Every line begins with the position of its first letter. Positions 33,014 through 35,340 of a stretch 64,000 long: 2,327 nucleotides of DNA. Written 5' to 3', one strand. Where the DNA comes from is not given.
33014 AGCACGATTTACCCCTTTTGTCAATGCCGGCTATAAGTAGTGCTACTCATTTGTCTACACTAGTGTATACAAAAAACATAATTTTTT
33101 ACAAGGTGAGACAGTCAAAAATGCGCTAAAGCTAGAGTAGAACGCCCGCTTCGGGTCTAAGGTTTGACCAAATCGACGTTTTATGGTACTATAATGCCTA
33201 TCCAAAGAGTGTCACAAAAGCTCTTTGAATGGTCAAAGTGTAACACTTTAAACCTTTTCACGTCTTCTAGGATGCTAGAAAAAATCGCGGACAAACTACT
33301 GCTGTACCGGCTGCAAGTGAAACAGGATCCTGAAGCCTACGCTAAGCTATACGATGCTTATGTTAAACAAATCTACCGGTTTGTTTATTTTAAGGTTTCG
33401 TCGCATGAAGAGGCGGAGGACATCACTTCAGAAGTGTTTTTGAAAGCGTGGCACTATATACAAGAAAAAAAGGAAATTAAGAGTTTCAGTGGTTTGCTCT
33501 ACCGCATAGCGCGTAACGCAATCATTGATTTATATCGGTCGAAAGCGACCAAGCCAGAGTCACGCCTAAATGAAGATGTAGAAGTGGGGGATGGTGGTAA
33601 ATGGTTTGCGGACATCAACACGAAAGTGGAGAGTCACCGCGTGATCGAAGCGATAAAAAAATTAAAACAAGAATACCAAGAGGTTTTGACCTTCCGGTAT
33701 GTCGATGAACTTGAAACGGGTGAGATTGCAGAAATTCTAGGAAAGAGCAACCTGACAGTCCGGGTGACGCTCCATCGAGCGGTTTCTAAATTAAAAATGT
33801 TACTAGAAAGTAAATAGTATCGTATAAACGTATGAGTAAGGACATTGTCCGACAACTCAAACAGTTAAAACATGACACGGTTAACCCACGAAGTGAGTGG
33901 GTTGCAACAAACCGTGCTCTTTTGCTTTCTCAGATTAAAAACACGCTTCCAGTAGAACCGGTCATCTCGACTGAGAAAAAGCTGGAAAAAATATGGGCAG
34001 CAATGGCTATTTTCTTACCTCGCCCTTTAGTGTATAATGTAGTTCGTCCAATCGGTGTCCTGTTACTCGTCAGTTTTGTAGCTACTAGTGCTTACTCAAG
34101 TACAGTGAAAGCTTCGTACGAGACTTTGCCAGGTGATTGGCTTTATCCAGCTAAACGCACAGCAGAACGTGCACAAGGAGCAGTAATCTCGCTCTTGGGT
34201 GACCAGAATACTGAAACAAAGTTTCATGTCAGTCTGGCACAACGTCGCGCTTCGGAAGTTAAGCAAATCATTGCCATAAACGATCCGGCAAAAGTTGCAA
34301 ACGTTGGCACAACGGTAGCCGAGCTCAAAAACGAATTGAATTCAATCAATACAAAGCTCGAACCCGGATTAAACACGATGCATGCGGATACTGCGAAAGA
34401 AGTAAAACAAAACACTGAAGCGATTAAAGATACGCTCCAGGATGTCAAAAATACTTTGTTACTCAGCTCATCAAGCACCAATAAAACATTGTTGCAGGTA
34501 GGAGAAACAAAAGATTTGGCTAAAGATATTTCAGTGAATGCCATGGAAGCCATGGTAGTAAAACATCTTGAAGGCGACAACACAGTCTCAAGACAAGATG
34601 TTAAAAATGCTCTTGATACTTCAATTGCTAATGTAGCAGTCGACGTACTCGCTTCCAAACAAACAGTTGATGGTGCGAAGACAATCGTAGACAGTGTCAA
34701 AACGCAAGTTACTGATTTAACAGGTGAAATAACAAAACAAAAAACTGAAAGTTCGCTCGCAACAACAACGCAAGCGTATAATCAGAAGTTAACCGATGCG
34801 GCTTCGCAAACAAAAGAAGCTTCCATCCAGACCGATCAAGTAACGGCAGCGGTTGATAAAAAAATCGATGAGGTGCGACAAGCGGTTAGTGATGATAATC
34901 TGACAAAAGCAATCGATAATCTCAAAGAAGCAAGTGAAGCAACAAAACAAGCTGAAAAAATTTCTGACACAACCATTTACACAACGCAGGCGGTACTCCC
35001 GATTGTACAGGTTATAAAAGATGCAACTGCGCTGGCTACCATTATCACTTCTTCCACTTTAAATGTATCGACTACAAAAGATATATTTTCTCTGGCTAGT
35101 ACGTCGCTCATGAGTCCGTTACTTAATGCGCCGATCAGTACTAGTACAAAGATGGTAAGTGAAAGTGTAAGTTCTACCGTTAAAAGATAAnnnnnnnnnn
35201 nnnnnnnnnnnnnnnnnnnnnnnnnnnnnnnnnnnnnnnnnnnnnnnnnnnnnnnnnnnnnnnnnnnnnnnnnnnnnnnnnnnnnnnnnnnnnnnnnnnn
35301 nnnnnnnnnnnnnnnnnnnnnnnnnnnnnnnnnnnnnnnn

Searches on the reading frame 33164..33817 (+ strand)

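Call 75: search_protein_families(library=pfam, proteins=[window:33164-33817:+], max_evalue=0.00001)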
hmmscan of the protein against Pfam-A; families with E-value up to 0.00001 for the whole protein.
window:33164-33817:+ (217 aa): 3 families
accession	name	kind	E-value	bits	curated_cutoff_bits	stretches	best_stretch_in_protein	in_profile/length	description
PF04542.20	Sigma70_r2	-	1.7e-14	53.8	24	1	62-128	1-69/71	Sigma-70 region 2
PF08281.18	Sigma70_r4_2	-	2.9e-13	49.7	25.7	1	159-210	3-54/54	Sigma-70, region 4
PF04545.22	Sigma70_r4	-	2.5e-09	36.9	24.1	1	163-211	1-49/50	Sigma-70, region 4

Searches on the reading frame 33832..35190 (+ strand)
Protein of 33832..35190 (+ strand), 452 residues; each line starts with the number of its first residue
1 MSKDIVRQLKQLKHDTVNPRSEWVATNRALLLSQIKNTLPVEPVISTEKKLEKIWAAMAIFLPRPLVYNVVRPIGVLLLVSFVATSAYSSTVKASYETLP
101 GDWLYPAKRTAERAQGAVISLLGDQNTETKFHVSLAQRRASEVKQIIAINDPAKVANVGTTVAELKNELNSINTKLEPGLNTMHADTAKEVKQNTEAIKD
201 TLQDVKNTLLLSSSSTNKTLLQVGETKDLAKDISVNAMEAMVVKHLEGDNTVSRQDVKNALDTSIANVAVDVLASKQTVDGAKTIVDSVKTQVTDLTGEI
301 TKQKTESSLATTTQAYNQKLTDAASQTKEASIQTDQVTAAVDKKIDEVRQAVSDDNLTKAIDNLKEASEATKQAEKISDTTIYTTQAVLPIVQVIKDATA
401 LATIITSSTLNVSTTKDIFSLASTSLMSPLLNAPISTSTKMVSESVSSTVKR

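Call 75: search_protein_families(library=pfam, proteins=[window:33832-35190:+], max_evalue=0.00001)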
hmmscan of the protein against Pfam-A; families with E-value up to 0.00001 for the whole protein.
window:33832-35190:+ (452 aa): 1 family
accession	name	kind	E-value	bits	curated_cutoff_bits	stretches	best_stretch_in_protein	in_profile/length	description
PF18915.5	DUF5667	-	1.9e-08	35.1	27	1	98-207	2-98/99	Domain of unknown function (DUF5667)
